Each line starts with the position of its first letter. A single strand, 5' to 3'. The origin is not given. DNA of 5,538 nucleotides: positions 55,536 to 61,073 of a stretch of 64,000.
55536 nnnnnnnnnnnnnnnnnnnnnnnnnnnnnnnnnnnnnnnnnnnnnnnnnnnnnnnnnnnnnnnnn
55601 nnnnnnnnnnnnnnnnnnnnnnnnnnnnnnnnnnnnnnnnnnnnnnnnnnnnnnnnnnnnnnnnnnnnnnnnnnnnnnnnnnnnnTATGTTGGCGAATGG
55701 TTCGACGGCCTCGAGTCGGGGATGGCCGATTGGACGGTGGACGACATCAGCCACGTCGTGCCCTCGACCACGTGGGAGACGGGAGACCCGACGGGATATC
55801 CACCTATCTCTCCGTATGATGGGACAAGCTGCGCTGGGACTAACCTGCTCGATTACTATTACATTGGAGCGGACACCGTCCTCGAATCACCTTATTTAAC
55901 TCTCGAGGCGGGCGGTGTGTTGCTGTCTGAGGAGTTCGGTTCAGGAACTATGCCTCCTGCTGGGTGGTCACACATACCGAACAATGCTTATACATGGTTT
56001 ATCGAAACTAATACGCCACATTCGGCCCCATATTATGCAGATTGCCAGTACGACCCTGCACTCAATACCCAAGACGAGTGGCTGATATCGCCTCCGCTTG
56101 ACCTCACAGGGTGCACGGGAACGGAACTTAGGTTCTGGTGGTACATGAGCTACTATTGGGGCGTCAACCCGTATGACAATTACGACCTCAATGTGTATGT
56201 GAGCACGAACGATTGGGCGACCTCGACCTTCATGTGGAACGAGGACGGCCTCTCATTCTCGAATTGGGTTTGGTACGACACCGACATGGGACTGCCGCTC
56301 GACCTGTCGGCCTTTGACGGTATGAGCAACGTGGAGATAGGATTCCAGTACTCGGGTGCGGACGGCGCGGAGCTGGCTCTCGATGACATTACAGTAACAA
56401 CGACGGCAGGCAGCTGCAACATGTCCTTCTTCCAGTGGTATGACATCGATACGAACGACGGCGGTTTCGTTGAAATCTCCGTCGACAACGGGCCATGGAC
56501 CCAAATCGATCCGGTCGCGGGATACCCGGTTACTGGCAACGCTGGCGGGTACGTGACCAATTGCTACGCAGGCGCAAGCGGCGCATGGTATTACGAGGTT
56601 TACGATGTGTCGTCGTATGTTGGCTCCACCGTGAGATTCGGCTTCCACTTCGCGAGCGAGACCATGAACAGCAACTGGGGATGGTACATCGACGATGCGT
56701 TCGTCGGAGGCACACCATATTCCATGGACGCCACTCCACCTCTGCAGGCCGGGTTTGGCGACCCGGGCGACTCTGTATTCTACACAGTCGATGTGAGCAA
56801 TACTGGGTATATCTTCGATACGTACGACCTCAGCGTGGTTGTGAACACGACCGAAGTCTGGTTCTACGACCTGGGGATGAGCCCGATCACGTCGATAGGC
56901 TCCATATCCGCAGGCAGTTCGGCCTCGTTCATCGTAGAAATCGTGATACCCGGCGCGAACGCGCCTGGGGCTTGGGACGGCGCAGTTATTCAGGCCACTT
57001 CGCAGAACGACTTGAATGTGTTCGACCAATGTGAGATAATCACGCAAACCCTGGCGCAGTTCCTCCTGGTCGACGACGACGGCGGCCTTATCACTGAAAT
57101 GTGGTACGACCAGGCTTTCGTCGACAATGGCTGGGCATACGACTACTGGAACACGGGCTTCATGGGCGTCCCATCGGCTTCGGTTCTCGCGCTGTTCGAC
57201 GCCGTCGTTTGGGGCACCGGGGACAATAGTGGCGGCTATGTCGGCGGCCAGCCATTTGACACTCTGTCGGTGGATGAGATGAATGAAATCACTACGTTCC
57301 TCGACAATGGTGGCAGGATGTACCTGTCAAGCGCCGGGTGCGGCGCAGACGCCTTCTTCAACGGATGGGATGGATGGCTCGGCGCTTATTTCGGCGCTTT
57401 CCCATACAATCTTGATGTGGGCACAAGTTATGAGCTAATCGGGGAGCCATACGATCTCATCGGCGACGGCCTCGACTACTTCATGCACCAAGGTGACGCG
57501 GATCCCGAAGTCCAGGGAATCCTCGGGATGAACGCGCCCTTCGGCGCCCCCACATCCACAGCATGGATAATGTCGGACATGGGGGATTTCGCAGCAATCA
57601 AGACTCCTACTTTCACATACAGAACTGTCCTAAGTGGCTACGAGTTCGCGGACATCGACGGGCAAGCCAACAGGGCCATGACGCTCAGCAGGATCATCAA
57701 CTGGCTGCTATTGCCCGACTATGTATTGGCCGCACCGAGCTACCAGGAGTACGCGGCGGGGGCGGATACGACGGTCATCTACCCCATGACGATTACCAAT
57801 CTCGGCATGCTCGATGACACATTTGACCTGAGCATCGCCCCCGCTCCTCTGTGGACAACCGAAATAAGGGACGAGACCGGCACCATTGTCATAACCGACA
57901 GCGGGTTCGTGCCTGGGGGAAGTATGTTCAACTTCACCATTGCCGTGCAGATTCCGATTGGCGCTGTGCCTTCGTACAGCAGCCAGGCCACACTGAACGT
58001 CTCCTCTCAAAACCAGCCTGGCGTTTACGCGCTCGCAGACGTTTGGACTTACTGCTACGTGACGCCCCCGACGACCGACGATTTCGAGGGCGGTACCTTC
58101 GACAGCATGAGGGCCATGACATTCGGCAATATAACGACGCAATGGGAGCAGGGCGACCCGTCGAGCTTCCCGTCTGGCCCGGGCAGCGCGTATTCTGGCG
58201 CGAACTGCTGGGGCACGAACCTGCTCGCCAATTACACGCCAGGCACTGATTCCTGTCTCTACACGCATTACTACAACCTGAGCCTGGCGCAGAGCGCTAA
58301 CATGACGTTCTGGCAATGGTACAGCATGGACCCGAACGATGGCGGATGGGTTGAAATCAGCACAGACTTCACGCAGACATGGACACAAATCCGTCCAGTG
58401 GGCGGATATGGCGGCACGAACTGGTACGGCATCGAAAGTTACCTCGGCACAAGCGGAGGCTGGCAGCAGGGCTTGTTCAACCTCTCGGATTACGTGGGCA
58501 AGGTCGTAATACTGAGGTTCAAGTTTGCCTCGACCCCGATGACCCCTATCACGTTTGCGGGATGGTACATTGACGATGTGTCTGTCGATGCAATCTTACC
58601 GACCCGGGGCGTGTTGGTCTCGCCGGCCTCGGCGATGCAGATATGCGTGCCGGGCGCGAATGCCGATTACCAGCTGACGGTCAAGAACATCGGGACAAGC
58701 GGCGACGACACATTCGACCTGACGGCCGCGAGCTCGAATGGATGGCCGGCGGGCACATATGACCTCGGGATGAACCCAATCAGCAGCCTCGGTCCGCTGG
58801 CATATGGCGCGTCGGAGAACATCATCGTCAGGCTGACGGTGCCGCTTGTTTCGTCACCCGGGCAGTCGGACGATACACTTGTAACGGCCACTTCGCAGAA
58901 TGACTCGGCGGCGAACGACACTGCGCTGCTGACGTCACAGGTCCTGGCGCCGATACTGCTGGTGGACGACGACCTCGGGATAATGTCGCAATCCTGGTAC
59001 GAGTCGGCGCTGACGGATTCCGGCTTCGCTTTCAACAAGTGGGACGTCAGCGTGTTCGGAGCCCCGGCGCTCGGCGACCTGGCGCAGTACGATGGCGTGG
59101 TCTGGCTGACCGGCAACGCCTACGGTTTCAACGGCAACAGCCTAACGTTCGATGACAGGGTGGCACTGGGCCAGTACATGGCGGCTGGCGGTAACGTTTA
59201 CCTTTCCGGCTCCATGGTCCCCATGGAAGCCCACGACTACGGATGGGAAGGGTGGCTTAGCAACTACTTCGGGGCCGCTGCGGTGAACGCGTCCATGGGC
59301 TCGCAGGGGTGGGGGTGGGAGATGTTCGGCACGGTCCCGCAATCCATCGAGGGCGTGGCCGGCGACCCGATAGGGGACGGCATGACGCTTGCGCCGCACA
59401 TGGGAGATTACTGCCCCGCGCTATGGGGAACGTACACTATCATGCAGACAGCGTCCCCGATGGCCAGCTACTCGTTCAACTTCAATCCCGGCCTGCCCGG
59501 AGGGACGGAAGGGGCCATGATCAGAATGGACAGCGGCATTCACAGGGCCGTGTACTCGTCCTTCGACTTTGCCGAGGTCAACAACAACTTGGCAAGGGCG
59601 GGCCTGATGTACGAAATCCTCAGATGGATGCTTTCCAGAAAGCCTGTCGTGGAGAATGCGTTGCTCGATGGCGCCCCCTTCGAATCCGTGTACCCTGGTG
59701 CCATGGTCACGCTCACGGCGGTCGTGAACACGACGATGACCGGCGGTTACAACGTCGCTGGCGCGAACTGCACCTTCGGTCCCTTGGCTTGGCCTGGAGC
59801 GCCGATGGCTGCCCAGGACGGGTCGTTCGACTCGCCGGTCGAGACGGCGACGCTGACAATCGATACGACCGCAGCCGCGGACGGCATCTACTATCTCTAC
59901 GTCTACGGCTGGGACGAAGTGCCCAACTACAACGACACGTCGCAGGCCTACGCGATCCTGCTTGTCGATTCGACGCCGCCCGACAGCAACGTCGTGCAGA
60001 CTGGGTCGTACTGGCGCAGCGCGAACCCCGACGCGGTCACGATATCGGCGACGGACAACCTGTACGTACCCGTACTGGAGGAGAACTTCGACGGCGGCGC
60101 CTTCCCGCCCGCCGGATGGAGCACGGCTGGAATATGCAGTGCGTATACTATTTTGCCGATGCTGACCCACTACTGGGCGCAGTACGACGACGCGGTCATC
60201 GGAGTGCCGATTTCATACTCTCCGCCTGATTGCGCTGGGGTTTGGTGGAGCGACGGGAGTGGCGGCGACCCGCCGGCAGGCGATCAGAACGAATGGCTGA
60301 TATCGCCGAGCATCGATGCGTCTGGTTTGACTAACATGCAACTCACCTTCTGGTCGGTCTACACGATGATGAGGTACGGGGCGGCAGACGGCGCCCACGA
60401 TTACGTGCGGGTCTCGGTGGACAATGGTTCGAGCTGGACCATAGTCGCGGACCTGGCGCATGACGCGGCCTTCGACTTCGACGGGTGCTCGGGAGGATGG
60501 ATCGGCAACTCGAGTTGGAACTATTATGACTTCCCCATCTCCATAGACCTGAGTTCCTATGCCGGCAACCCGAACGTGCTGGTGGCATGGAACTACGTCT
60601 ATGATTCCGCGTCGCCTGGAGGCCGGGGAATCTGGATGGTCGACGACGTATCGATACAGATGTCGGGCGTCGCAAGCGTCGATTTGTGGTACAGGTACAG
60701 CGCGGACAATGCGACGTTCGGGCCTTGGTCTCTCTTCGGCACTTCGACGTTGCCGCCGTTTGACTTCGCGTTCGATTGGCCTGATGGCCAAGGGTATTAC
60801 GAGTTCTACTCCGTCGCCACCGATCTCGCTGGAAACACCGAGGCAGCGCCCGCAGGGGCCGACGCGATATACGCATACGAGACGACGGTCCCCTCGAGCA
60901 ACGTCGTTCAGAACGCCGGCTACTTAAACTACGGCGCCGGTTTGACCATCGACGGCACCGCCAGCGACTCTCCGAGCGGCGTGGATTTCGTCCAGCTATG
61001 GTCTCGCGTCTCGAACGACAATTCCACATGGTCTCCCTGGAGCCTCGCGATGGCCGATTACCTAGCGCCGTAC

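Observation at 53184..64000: Second giant secreted-protein ORF, missed by the ORF track, open at the window edge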

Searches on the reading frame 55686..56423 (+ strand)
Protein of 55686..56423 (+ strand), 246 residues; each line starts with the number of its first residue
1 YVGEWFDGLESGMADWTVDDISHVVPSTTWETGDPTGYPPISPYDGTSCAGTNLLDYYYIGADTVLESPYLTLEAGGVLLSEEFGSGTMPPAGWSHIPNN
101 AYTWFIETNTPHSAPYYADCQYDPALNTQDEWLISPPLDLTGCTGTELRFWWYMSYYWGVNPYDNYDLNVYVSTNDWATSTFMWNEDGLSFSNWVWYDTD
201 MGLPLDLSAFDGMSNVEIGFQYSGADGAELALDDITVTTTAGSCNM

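Call 29: search_protein_families(library=pfam, proteins=[window:55686-56423:+], max_evalue=1)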
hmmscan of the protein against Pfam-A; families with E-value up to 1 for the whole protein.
window:55686-56423:+ (246 aa): 2 families
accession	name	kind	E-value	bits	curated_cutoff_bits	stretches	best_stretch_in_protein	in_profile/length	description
PF00629.30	MAM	-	2.8e-05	24.5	26.4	1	94-244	21-157/158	MAM domain, meprin/A5/mu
PF16708.10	LppA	-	0.21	12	26.4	0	17-49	40-64/153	Lipoprotein confined to pathogenic Mycobacterium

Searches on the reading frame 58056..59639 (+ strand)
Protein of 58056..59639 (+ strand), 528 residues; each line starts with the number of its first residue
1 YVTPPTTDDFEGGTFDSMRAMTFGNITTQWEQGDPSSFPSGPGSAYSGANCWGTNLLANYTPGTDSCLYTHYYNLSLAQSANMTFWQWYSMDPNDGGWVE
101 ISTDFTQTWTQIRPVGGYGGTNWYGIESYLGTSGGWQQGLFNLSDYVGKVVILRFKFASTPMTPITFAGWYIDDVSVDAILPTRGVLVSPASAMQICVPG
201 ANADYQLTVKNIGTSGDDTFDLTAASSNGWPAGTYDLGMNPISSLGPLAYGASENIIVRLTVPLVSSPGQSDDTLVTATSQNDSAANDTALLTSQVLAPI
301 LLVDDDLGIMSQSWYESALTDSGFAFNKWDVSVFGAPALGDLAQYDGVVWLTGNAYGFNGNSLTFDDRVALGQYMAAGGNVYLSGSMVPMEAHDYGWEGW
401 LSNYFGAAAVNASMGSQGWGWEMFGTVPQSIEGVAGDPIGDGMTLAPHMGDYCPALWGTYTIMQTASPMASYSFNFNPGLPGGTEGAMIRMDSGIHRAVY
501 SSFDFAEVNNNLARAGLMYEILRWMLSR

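Call 37: find_homologous_proteins(query=window:58056-59639:+, max_evalue=0.00001)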
Query window:58056-59639:+ (528 aa): 32 proteins with E <= 0.00001 among 8000 candidates.
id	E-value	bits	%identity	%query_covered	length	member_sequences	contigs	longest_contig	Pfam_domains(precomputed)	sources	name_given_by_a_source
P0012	2.6e-42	163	39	26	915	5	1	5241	PF20773.6,PF21471.4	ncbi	ncbi:MAG: T9SS type A sorting domain-containing protein [candidate division WOR-3 bacterium]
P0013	5.7e-35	139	40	28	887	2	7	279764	PF20773.6,PF18962.8,PF13860.13,PF21471.4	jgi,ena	jgi:hypothetical protein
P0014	2.8e-33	133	36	32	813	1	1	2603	PF20773.6,PF21471.4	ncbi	ncbi:MAG: hypothetical protein ACPL68_04075, partial [Candidatus Hydrothermia bacterium]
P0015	2.8e-32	130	32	43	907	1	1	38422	PF13948.12,PF20773.6,PF05345.19,PF21471.4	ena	-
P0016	1.7e-26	111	36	33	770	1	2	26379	PF20773.6,PF13620.13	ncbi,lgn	ncbi:MAG: hypothetical protein ACLFSQ_07465 [Candidatus Zixiibacteriota bacterium]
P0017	3.0e-21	94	32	28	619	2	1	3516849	PF20773.6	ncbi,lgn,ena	-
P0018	4.4e-19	86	37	37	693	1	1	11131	PF20773.6,PF01841.26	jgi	jgi:transglutaminase-like putative cysteine protease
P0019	4.4e-19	86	30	69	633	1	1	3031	PF11551.15,PF18962.8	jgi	jgi:hypothetical protein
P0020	2.3e-18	84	36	36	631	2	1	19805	PF20773.6,PF01841.26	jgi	jgi:hypothetical protein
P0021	9.4e-18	82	33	30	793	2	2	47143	PF20773.6,PF21471.4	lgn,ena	-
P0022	1.4e-15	75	35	35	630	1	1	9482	PF20773.6,PF01841.26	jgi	jgi:transglutaminase-like putative cysteine protease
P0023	8.9e-15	72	38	28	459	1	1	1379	PF20773.6,PF13860.13,PF13620.13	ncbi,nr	ncbi:MAG: immune inhibitor A, partial [Calditrichia bacterium]|nr:immune inhibitor A [Calditrichia b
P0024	9.8e-15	72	29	53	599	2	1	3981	PF13860.13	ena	-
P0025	1.2e-14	72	35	30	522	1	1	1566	PF20773.6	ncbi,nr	ncbi:MAG TPA: hypothetical protein VNI57_14415, partial [Candidatus Saccharimonadales bacterium]|nr:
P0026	3.7e-13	67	33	41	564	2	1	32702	PF13585.13,PF20773.6,PF00629.31,PF18962.8,PF13860.13,PF21471.4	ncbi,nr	ncbi:MAG: T9SS type A sorting domain-containing protein, partial [candidate division WOR-3 bacterium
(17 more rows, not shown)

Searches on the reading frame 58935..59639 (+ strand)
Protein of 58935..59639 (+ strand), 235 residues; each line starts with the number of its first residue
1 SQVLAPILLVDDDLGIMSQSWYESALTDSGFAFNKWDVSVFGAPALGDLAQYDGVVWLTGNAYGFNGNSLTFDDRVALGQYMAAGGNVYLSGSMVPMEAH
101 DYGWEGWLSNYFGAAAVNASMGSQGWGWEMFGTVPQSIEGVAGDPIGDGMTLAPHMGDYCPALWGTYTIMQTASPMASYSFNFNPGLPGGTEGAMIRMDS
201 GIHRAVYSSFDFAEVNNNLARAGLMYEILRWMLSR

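Call 29: search_protein_families(library=pfam, proteins=[window:58935-59639:+], max_evalue=1)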
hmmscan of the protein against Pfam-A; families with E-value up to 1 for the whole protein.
window:58935-59639:+ (235 aa): 1 family
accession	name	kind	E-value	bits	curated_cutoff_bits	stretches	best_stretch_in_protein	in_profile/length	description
PF06283.17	ThuA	-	0.12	13.1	33.4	1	47-115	46-105/209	Trehalose utilisation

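Call 45: search_solved_structures(query=A2, max_evalue=10)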
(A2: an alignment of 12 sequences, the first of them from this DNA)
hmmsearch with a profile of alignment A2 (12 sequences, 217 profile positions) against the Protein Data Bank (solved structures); distinct sequences matched with E-value up to 10: 8.
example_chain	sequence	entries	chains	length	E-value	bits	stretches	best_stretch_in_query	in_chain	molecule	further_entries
5fms_A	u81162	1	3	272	0.31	13.7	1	55-105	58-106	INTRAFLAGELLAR TRANSPORT PROTEIN 52 HOMOLOG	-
5onm_A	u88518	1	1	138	0.32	13.7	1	85-143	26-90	L-ectoine synthase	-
5onn_A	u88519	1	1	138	0.33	13.7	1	84-143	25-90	L-ectoine synthase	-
5ono_A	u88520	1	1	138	0.33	13.7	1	84-143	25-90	L-ectoine synthase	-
7miw_A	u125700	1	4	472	0.53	13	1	44-112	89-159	Fumarate hydratase class II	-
6lvb_A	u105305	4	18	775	0.54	13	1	26-106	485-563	N,N-dimethylformamidase large subunit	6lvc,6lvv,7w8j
6lvd_A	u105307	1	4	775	0.56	12.9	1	26-106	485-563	N,N-dimethylformamidase large subunit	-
6lve_A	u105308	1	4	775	0.75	12.5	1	26-106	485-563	N,N-dimethylformamidase large subunit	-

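Call 94: search_protein_families(library=pfam, alignment_id=A2, max_evalue=0.1)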
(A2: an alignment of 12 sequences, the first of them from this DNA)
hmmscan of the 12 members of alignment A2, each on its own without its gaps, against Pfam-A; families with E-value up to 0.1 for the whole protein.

A. member 1, seq(235 aa): 0 families

B. families by the number of members that match (of 12 scanned): 3 families
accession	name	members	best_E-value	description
PF13709.12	DUF4159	1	0.0012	Domain of unknown function (DUF4159)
PF04904.21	SAM_NCD1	1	0.019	NAB conserved region 1 (NCD1) SAM domain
PF14258.12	DUF4350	1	0.069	Domain of unknown function (DUF4350)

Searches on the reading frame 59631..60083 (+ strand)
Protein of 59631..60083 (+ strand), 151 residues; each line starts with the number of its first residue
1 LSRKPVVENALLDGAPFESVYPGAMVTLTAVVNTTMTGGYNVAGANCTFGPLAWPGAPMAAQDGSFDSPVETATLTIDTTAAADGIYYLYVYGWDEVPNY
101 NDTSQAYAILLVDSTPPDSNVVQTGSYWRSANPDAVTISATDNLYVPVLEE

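Call 29: search_protein_families(library=pfam, proteins=[window:59631-60083:+], max_evalue=1)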
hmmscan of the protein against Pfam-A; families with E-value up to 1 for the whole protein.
window:59631-60083:+ (151 aa): 0 families

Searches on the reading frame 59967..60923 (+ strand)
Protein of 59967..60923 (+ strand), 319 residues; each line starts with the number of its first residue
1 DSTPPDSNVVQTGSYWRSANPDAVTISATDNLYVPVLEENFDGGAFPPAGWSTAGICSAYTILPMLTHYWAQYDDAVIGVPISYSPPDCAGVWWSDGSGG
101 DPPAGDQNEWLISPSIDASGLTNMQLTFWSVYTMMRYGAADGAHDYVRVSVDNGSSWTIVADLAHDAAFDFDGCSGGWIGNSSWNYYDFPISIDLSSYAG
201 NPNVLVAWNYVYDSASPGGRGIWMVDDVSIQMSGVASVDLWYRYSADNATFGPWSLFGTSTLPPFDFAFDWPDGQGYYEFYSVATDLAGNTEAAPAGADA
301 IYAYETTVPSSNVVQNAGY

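Call 59: predict_structure(alignment_id=A3)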
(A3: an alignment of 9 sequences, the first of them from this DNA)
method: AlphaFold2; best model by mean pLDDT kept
length: 319 residues; sequences in the alignment: 9
mean_pLDDT: 74.4   pTM: 0.71
mean pLDDT of the five models: 74.4, 70.0, 69.3, 69.3, 66.2
residues with pLDDT >= 90: 84; 70-90: 112; 50-70: 75; < 50: 48
segments of 3 or more residues with pLDDT < 50: 1-4, 11-16, 64-67, 166-185, 310-319
pLDDT, mean of each block of 10 residues (from residue 1): 53 47 64 84 89 79 55 64 67 64 73 94 89 63 86 96 59 43 56 91 96 66 87 85 92 94 80 88 83 83 68 39
secondary structure, 60 per line:
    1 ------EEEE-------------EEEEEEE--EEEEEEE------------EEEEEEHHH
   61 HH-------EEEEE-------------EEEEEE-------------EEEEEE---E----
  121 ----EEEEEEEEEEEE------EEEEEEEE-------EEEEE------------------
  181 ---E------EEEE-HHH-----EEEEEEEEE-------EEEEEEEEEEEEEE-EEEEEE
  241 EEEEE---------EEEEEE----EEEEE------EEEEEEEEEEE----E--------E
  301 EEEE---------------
elements in order: E7-10 E24-30 E33-39 E52-57 H58-62 E70-74 E88-93 E107-112 E125-136 E143-150 E158-162 E191-194 E204-212 E220-233 E235-245 E255-260 E265-269 E276-286 E300-304

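Call 64: fold_search(model_id=the predicted structure, library=pdb)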
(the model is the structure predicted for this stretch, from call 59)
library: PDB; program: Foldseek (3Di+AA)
matches with E <= 10: 1506; with E <= 0.001: 79
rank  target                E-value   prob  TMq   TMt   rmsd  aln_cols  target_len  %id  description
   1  4itc                  3.5e-07  1.00  0.41  0.72   4.3       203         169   20  Crystal Structure Analysis of the K1 Cleaved Adhesin domain of Lys-gingipain (Kgp) from Porphyromonas gingivalis W83 (released 2013-09-25)
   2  3km5_A                4.3e-07  1.00  0.38  0.62   6.7       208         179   16  Crystal Structure Analysis of the K2 Cleaved Adhesin Domain of Lys-gingipain (Kgp) (released 2010-03-31)
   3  3m1h_D                5.2e-06  1.00  0.41  0.68   4.7       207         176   18  Crystal Structure Analysis of the K3 Cleaved Adhesin Domain of Lys-gingipain (Kgp) from Porphyromonas gingivalis w83 (released 2011-03-23)
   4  6a48                  5.4e-06  1.00  0.37  0.20  10.9       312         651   11  Crystal structure of reelin N-terminal region (released 2019-06-19)
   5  4m4r_A                6.4e-06  1.00  0.37  0.24   9.6       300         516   11  Epha4 ectodomain complex with ephrin a5 (released 2013-10-30)
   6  7s7k_A                9.9e-06  1.00  0.30  0.20  11.2       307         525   10  Crystal structure of the EphB2 extracellular domain (released 2021-10-27)
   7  4bkf_A                1.0e-05  1.00  0.37  0.25   9.8       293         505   12  crystal structure of the human EphA4 ectodomain in complex with human ephrinB3 (released 2013-07-03)
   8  3gdb                  1.4e-05  1.00  0.27  0.14  13.2       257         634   12  Crystal structure of Spr0440 glycoside hydrolase domain, Endo-D from Streptococcus pneumoniae R6 (released 2009-03-17)
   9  2w91                  1.5e-05  1.00  0.27  0.14  13.2       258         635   13  Structure of a Streptococcus pneumoniae family 85 glycoside hydrolase, Endo-D. (released 2009-01-27)
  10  4m4p_A                2.0e-05  1.00  0.34  0.23  10.8       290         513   10  Crystal structure of EPHA4 ectodomain (released 2013-10-30)
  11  2x11_A                2.0e-05  1.00  0.31  0.22  10.8       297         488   10  Crystal structure of the complete EphA2 ectodomain in complex with ephrin A5 receptor binding domain (released 2010-03-16)
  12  3m1h_A                2.6e-05  1.00  0.36  0.62   6.8       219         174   16  Crystal Structure Analysis of the K3 Cleaved Adhesin Domain of Lys-gingipain (Kgp) from Porphyromonas gingivalis w83 (released 2011-03-23)
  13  4bk5_A                3.1e-05  1.00  0.34  0.24   9.9       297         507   10  crystal structure of the human EphA4 ectodomain in complex with human ephrin A5 (amine-methylated sample) (released 2013-07-03)
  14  3fha_A                3.2e-05  1.00  0.28  0.16  15.3       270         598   10  Structure of endo-beta-N-acetylglucosaminidase A (released 2009-04-28)
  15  2vtf_A                3.6e-05  1.00  0.31  0.17  14.9       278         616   10  X-ray crystal structure of the Endo-beta-N-acetylglucosaminidase from Arthrobacter protophormiae E173Q mutant reveals  (released 2009-03-31)
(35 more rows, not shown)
